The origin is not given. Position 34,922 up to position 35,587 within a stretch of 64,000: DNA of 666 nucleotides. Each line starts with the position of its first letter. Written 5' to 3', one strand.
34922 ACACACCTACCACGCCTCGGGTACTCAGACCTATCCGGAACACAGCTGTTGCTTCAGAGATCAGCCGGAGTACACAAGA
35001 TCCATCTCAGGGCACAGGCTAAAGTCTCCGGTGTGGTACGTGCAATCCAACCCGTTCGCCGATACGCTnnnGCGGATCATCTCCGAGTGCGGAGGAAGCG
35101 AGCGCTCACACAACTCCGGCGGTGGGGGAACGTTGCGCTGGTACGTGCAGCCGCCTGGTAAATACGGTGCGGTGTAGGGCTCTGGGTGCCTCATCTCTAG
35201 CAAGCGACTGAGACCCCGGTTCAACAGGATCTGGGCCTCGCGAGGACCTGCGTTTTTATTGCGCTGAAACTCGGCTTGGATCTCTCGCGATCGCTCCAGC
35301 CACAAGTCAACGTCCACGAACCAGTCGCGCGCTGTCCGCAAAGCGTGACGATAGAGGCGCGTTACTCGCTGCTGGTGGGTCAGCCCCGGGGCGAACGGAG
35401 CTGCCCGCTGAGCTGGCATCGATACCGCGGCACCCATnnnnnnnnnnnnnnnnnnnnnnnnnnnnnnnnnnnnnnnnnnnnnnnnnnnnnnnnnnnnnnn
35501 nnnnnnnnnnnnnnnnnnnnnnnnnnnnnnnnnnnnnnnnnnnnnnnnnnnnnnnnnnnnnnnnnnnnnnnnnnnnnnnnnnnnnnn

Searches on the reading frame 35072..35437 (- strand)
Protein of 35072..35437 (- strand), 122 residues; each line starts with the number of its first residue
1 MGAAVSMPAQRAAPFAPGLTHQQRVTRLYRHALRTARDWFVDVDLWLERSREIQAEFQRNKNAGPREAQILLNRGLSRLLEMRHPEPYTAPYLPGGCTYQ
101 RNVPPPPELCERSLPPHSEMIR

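Call 47: search_solved_structures(query=window:35072-35437:-, max_evalue=0.01)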
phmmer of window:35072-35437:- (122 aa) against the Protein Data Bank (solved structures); distinct sequences matched with E-value up to 0.01: 25.
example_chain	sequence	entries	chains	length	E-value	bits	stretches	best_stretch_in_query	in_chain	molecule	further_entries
7zm7_R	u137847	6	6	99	1e-15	61.5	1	20-106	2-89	Complex I-B22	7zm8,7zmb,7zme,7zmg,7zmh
6gcs_R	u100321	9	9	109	1.1e-15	61.4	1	14-108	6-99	NI2M SUBUNIT | Subunit NI2M of NADH:Ubiquinone Oxidoreductase (Complex I)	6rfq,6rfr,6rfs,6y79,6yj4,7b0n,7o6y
9iho_n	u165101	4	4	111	7.1e-15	58.7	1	12-108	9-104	NADH dehydrogenase [ubiquinone] 1 beta subcomplex subunit 9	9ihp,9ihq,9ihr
9cwt_p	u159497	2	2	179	3.8e-12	49.9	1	16-111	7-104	NADH dehydrogenase [ubiquinone] 1 beta subcomplex subunit 9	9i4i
9ti4_p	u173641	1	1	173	7.4e-12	49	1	17-112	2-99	NADH dehydrogenase [ubiquinone] 1 beta subcomplex subunit 9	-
9buh_p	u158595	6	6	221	1.2e-11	48.3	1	13-111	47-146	NADH dehydrogenase [ubiquinone] 1 beta subcomplex subunit 9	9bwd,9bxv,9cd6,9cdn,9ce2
5xtc_p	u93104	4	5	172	1.3e-11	48.2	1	17-112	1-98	NADH dehydrogenase [ubiquinone] 1 beta subcomplex subunit 9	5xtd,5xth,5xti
8e73_B9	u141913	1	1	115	2.1e-11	47.6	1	11-107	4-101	NDUB9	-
7v2c_p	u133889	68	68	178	2.8e-11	47.1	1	14-112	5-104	NADH dehydrogenase [ubiquinone] 1 beta subcomplex subunit 9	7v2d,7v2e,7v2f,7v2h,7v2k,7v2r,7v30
5gpn_Ak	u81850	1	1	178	2.8e-11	47.1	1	14-112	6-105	NADH dehydrogenase [ubiquinone] 1 beta subcomplex subunit 9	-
5gup_p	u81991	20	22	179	2.8e-11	47.1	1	14-112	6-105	NADH dehydrogenase [ubiquinone] 1 beta subcomplex subunit 9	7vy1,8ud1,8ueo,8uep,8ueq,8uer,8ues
7qsd_n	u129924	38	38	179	3.2e-11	47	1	18-112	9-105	NADH dehydrogenase [ubiquinone] 1 beta subcomplex subunit 9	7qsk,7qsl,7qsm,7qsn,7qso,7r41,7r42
5o31_n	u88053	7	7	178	3.4e-11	46.9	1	19-112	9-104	NADH dehydrogenase [ubiquinone] 1 beta subcomplex subunit 9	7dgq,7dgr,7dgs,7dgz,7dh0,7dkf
6g2j_n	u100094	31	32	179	3.6e-11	46.8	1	18-110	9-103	NADH dehydrogenase [ubiquinone] 1 beta subcomplex subunit 9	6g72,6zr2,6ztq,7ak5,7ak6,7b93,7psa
7a23_d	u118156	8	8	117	4.1e-11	46.6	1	11-107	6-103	B22 | NADH dehydrogenase [ubiquinone] 1 beta subcomplex subunit 9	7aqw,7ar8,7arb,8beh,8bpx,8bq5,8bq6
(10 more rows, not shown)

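Call 50: search_protein_families(library=pfam, proteins=[window:35072-35437:-], max_evalue=0.001)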
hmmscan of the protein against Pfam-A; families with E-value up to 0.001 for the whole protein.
window:35072-35437:- (122 aa): 1 family
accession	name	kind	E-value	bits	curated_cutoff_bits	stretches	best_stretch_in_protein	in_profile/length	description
PF05347.21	Complex1_LYR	-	2.9e-08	34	24.8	1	23-79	1-57/59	Complex 1 protein (LYR family)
